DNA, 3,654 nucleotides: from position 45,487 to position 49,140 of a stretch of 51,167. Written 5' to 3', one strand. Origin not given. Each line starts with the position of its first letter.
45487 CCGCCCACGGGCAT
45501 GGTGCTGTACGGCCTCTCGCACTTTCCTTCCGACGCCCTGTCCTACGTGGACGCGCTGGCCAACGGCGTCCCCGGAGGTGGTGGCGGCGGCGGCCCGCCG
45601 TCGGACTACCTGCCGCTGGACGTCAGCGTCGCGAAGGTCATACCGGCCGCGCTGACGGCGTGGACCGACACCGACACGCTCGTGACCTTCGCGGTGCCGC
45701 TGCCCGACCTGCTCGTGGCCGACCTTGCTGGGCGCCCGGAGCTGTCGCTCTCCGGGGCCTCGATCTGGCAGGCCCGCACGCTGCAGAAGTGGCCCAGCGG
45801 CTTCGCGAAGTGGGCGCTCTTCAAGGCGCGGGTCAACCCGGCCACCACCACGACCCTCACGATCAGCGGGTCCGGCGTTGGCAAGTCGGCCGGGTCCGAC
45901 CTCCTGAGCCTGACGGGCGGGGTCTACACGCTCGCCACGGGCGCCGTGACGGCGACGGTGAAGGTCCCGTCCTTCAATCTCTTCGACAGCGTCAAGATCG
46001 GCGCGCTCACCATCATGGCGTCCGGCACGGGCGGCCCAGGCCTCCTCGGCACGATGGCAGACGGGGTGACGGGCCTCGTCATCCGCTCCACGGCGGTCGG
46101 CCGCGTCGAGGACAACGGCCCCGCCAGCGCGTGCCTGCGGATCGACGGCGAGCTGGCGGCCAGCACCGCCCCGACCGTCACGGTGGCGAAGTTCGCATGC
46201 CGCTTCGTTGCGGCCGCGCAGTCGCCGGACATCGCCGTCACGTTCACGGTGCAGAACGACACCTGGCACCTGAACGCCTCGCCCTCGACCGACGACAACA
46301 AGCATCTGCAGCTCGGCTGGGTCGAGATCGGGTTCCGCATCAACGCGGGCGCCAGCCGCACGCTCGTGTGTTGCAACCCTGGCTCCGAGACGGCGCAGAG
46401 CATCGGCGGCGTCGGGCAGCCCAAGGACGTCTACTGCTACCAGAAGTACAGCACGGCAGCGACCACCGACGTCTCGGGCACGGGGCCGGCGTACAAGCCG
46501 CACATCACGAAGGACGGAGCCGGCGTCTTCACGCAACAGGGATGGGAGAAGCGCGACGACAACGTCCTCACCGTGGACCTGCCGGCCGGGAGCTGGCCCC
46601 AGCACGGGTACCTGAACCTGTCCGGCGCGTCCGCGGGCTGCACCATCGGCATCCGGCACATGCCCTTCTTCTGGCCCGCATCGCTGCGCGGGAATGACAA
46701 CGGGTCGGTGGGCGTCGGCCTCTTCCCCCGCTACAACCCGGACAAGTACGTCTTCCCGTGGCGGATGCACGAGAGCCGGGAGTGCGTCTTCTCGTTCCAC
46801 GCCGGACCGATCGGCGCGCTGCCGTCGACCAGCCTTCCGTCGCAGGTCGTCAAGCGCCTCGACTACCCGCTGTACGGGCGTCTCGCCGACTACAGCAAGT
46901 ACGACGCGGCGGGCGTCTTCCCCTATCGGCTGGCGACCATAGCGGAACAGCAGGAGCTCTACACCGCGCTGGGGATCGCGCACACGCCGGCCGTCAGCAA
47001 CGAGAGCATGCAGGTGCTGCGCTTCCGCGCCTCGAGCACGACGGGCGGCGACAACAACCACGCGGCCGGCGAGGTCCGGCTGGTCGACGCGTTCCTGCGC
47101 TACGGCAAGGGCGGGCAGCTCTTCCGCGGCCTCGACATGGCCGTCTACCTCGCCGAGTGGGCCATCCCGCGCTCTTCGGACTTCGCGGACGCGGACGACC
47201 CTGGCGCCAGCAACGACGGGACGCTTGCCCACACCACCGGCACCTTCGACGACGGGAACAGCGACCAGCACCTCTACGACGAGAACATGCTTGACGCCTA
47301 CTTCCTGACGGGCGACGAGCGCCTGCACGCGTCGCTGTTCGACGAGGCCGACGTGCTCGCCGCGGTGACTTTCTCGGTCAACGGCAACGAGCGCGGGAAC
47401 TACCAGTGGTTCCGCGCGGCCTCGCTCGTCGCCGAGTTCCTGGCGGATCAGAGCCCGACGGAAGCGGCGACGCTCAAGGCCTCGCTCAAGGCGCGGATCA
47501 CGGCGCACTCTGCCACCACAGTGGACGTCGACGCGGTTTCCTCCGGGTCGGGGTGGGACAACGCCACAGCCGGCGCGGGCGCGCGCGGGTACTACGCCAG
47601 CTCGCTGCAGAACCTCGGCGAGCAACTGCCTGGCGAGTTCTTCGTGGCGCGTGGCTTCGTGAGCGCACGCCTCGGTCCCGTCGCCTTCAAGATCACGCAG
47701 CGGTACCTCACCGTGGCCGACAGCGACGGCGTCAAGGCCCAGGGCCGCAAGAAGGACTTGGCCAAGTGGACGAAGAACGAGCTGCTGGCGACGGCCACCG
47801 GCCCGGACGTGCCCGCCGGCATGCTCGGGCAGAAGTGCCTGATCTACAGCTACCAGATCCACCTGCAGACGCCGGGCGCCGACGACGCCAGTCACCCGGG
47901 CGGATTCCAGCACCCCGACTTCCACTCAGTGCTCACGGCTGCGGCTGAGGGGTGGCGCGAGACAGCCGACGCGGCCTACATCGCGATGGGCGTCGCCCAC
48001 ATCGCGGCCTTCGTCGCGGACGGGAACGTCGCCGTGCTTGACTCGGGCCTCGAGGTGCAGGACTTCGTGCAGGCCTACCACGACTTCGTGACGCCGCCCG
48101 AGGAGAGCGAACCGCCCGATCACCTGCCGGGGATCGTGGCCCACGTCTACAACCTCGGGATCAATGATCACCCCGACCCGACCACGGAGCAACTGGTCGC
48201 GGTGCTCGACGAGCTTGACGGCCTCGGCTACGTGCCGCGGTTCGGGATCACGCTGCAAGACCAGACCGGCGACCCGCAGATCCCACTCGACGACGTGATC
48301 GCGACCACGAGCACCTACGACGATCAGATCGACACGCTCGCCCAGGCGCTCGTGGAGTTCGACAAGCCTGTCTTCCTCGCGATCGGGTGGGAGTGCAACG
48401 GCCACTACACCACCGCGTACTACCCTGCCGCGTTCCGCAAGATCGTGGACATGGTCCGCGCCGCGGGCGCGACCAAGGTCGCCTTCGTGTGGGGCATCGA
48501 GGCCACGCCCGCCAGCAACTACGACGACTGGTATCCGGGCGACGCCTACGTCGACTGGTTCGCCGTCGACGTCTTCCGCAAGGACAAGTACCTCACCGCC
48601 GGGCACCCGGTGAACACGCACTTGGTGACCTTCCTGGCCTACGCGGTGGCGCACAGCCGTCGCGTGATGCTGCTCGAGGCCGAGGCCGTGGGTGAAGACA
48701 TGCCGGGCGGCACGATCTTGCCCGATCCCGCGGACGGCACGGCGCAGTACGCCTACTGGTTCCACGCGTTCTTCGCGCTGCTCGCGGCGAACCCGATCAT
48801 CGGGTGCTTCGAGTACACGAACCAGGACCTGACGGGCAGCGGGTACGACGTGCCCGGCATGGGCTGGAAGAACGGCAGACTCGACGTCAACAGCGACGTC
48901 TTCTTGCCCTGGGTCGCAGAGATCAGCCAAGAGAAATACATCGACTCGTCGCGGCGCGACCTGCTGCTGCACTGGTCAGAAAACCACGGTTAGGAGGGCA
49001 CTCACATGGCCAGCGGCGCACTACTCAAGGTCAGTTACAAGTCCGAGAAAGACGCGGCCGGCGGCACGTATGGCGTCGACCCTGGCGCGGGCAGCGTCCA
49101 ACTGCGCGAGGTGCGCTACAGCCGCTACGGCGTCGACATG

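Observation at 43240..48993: A 1,917-aa multi-enzyme ORF occupies the tail-terminator slot, suggesting an enzyme-armed neck or collar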

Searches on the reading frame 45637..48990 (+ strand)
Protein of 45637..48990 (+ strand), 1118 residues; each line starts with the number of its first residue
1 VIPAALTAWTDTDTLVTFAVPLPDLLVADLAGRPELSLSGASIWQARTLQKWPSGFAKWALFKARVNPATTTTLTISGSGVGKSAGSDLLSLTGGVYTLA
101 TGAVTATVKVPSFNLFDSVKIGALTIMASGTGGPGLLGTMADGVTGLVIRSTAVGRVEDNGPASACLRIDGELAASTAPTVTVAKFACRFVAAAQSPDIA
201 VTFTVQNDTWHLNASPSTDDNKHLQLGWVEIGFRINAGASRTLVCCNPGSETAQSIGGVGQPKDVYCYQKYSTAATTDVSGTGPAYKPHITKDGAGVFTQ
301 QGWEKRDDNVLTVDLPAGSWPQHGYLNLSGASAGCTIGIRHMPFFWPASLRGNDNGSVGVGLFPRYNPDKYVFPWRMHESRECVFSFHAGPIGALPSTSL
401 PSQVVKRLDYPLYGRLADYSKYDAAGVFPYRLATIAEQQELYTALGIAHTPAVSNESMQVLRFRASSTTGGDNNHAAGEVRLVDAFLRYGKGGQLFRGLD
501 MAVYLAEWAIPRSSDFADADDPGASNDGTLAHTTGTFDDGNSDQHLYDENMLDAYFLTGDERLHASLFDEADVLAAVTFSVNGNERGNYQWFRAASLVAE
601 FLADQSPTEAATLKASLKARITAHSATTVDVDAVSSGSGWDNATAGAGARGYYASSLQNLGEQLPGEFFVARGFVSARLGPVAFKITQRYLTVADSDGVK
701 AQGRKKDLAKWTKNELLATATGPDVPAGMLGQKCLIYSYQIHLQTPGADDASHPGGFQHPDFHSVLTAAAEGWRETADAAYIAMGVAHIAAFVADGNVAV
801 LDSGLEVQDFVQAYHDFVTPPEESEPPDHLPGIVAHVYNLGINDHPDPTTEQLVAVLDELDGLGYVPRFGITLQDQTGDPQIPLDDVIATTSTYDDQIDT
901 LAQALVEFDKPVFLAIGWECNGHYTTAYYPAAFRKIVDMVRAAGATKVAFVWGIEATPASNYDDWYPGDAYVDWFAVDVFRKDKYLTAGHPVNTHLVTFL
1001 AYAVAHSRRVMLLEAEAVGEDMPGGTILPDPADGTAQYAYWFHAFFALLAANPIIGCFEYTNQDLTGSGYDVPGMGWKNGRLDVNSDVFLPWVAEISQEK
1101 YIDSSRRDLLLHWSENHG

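Call 40: search_protein_representatives(protein=window:45637-48990:+)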
Query: 1118 residues. Proteins with E-value up to 0.001 (for the whole library): 1506; up to 1e-10: 530; up to 1e-30: 39. The best 150 are listed.
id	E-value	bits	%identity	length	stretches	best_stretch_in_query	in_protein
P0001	0.0e+00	2586.8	100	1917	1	1-1118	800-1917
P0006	0.0e+00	1302.5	59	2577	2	2-817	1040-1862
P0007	1.4e-143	496.8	40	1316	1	10-818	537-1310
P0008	1.5e-138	480.1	39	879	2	77-819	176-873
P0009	1.5e-134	466.9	38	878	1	15-818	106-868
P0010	4.1e-131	455.5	39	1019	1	2-817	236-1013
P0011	1.4e-130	453.7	40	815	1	12-816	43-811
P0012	2.4e-125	436.4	37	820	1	18-816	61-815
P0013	1.9e-124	433.4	37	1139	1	12-814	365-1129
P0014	9.0e-120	417.9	38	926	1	12-793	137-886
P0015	5.0e-116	405.5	38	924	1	5-817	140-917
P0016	7.3e-116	405.0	37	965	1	2-817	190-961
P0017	2.6e-115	403.2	38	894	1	14-814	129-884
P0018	6.0e-109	382.1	34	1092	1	2-814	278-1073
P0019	1.2e-107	377.8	37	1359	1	15-814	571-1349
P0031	1.3e-40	155.8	31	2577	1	12-574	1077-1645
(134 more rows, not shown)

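Call 44: search_protein_families(library=pfam, proteins=[P0006, P0007, P0008, P0009, P0010, P0011, P0012, P0013], max_evalue=0.01)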
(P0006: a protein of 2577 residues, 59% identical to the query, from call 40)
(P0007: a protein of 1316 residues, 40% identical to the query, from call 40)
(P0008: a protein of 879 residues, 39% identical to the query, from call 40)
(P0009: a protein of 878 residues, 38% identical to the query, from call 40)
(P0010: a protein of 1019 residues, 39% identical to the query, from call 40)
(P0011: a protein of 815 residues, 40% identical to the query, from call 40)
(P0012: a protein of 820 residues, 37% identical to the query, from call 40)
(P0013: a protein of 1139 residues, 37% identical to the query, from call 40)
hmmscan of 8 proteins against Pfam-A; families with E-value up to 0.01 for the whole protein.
P0006 (2577 aa): 2 families
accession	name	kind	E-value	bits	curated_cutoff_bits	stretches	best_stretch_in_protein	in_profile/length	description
PF21345.3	PcRGLX_2nd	-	1.9e-05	24.3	23.5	1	1136-1252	6-127/360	PcRGLX-like protein central beta sandwich domain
PF02839.19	CBM_5_12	-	0.0021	18.5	26.2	0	103-129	1-27/44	Carbohydrate-binding module family 5/12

P0007 (1316 aa): 4 families
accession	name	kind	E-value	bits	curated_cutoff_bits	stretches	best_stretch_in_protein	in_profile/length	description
PF07691.17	PA14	-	4.5e-12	46.4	24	1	327-461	2-145/147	PA14 domain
PF19501.5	PcRGLX_1st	-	9.6e-08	32.2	22.1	1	541-587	17-64/83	PcRGLX-like N-terminal RIFT barrel domain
PF21345.3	PcRGLX_2nd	-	2.2e-07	30.7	23.5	1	623-755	6-143/360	PcRGLX-like protein central beta sandwich domain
PF10528.15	GLEYA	-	0.0024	18.6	26.2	0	376-424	5-52/91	GLEYA domain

P0008 (879 aa): 1 family
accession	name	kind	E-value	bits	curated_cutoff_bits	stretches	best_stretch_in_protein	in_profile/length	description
PF19501.5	PcRGLX_1st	-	2.6e-05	24.4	22.1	1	61-112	13-64/83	PcRGLX-like N-terminal RIFT barrel domain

P0009 (878 aa): 2 families
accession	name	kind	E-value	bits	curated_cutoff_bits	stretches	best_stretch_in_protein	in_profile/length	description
PF21345.3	PcRGLX_2nd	-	0.00014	21.4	23.5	1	188-315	8-141/360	PcRGLX-like protein central beta sandwich domain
PF19501.5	PcRGLX_1st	-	0.0012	19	22.1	1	100-157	13-68/83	PcRGLX-like N-terminal RIFT barrel domain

P0010 (1019 aa): 3 families
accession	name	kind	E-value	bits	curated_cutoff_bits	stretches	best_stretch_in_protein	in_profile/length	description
PF21345.3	PcRGLX_2nd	-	1.1e-07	31.6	23.5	1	327-458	4-140/360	PcRGLX-like protein central beta sandwich domain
PF19501.5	PcRGLX_1st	-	5.2e-06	26.6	22.1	1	245-294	14-64/83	PcRGLX-like N-terminal RIFT barrel domain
PF16576.10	HlyD_D23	-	0.0092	15.7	30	0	113-193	30-115/214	Barrel-sandwich domain of CusB or HlyD membrane-fusion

P0011 (815 aa): 2 families
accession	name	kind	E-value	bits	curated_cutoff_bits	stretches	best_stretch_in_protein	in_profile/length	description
PF21345.3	PcRGLX_2nd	-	3.4e-09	36.6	23.5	1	124-276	4-163/360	PcRGLX-like protein central beta sandwich domain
PF19501.5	PcRGLX_1st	-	2.4e-05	24.5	22.1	1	46-98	18-71/83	PcRGLX-like N-terminal RIFT barrel domain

P0012 (820 aa): 1 family
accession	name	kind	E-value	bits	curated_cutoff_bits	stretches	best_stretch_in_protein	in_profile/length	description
PF21345.3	PcRGLX_2nd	-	0.0077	15.7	23.5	0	199-249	72-123/360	PcRGLX-like protein central beta sandwich domain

P0013 (1139 aa): 2 families
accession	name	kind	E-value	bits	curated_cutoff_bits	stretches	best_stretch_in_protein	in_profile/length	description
PF21345.3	PcRGLX_2nd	-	6.7e-11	42.2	23.5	1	446-580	4-143/360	PcRGLX-like protein central beta sandwich domain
PF19501.5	PcRGLX_1st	-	3.3e-08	33.7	22.1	1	365-418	15-69/83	PcRGLX-like N-terminal RIFT barrel domain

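Call 46: search_protein_families(library=phrogs, proteins=[P0006, P0007, P0010, P0013, P0031], max_evalue=0.001)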
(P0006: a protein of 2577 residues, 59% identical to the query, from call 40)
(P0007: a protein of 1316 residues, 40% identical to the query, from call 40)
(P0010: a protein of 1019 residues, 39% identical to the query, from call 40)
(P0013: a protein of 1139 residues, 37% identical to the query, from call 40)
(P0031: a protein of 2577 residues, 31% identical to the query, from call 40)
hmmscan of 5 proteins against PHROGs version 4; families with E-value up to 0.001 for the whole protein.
P0006 (2577 aa): 4 families
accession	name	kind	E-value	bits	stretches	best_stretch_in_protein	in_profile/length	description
phrog_376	-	tail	3.6e-125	420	3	506-731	293-520/712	tail protein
phrog_15566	-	tail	5.1e-78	263.9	2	509-731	47-268/552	tail protein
phrog_30010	-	unknown function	1.8e-28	100.6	2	631-731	190-289/517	-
phrog_20269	-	unknown function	3.3e-23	83.3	1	6-202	7-154/374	-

P0007 (1316 aa): 0 families

P0010 (1019 aa): 0 families

P0013 (1139 aa): 0 families

P0031 (2577 aa): 2 families
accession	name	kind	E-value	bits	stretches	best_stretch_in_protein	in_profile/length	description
phrog_12615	-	unknown function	3.2e-10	40.7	1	178-353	64-217/290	-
phrog_4971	-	tail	2.7e-05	24.7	0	2269-2356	196-282/283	major tail protein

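Call 47: find_encoding_contigs(protein=P0006, flank=10000, max_places=3)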
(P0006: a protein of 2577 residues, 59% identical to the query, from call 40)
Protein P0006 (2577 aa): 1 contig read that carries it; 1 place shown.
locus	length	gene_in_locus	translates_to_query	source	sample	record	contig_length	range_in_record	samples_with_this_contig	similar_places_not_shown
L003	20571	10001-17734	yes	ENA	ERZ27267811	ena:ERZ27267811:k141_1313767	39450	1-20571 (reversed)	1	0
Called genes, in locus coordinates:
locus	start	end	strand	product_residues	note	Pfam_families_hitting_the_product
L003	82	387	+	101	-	-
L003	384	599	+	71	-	-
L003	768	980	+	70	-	-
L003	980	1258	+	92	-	-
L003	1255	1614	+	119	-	-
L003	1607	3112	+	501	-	-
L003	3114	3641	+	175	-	-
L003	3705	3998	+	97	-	-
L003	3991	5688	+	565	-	PF12236:Head-tail_con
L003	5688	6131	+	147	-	-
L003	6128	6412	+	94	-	-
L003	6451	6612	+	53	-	-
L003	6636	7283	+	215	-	-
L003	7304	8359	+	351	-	PF20911:GP7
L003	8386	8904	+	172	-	-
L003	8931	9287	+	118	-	-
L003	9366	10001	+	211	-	-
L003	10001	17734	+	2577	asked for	PF21345:PcRGLX_2nd (faint)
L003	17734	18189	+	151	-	-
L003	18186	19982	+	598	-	-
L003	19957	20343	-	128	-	-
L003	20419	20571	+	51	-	?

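Call 89: search_solved_structures(query=P0006, max_evalue=0.01)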
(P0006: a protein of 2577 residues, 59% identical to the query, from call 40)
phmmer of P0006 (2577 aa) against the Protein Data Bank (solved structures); distinct sequences matched with E-value up to 0.01: 5.
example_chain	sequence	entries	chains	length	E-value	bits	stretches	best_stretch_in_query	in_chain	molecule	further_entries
8ck1_A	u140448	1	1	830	6.1e-75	255.5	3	509-730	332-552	Tail Nozzle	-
2ddx_A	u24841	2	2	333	2.9e-09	37.6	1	2049-2269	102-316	beta-1,3-xylanase | Beta-1,3-xylanase XYL4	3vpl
7xs3_A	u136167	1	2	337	5e-05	23.5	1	2011-2256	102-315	AlXyn26A E243A-X3X4X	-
7xjr_A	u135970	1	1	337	6.3e-05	23.2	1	2011-2256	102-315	AlXyn26A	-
9hih_L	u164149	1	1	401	0.0056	16.8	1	1847-1928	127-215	mIL-2_LN35_S4B6_LC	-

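Call 91: search_solved_structures(query=L003:16844-17731:+, max_evalue=0.01)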
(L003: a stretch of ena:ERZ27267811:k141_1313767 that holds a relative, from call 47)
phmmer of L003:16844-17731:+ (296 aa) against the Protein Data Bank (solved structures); distinct sequences matched with E-value up to 0.01: 1.
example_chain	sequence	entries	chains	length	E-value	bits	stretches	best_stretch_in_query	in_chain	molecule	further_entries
8ck1_A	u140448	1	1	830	5.6e-23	85.1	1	7-292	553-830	Tail Nozzle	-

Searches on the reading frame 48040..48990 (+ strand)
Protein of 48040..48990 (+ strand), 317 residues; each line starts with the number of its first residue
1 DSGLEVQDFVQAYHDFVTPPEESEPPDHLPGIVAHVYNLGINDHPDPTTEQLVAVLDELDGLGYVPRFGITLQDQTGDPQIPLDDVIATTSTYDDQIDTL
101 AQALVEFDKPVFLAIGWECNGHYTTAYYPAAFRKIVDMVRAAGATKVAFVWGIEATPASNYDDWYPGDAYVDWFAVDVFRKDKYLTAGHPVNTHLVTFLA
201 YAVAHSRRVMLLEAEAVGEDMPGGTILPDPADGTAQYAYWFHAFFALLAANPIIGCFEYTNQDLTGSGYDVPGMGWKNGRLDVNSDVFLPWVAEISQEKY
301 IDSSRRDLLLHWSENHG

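Call 21: search_solved_structures(query=window:48040-48990:+, max_evalue=1, show_alignments=2)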
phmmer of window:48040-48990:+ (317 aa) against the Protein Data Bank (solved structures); distinct sequences matched with E-value up to 1: 15.
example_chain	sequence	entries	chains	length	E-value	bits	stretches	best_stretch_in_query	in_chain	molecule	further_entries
7xjr_A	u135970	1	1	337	4.8e-18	68.6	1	50-301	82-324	AlXyn26A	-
7xs3_A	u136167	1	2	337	2.4e-17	66.3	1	50-301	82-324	AlXyn26A E243A-X3X4X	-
2ddx_A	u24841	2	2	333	2.8e-12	49.7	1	88-305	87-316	beta-1,3-xylanase | Beta-1,3-xylanase XYL4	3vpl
2cip_A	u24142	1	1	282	6.2e-07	32.1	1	114-180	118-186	ENDOGLUCANASE H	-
2cit_A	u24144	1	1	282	6.4e-07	32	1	114-180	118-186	ENDOGLUCANASE H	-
2v3g_A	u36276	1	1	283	7.4e-07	31.8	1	114-180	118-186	ENDOGLUCANASE H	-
2bvd_A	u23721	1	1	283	7.4e-07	31.8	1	114-180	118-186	ENDOGLUCANASE H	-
6zpl_C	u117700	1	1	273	7.6e-07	31.8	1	114-180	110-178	Endoglucanase H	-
2bv9_A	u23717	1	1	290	8e-07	31.7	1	114-180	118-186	ENDOGLUCANASE H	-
2vi0_A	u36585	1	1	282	8.2e-07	31.7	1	114-180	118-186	Endoglucanase H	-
8xvj_R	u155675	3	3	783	4.3e-06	29.3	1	114-180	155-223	Endoglucanase H,Endothelin-1 receptor,Soluble cytochrome b562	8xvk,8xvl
7xp4_R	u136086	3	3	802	4.6e-06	29.2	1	114-180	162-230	Endoglucanase H,Taste receptor type 2 member 46,Endoglucanase H,Taste receptor type 2 memb | Endoglucanase H,Taste receptor type 2 member 46,Bitter taste recept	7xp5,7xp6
8xvi_R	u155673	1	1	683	4.7e-06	29.2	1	114-180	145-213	Endoglucanase H,Endothelin-1 receptor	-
6hf2_A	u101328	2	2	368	0.0053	19.2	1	125-182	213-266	Glycosyl hydrolase family 26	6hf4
4zxo_A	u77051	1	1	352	0.017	17.5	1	125-215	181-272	Glycosyl hydrolase family 26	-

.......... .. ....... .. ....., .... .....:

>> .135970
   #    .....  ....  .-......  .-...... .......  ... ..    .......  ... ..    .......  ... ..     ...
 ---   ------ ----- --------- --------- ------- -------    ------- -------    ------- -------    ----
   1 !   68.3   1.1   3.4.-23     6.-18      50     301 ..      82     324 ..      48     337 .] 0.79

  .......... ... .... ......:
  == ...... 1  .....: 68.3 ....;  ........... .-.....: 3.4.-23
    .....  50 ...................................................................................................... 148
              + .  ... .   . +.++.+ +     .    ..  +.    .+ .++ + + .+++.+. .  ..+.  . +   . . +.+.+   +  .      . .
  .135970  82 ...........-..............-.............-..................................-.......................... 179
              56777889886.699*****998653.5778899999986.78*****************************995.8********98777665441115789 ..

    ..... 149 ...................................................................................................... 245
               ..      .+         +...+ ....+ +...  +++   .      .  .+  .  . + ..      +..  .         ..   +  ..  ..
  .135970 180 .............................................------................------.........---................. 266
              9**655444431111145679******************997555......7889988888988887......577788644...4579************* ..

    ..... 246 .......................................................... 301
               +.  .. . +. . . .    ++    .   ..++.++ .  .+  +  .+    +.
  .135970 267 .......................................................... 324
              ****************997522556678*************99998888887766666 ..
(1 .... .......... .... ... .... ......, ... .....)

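Call 23: search_protein_families(library=ncbifam, proteins=[window:48040-48990:+], max_evalue=1)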
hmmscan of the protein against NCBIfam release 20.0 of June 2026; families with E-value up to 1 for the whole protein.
window:48040-48990:+ (317 aa): 1 family
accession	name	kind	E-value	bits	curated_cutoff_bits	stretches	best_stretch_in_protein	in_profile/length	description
NF001855.0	PRK00576.1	equivalog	0.022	14.3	205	1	57-147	71-160/197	molybdenum cofactor guanylyltransferase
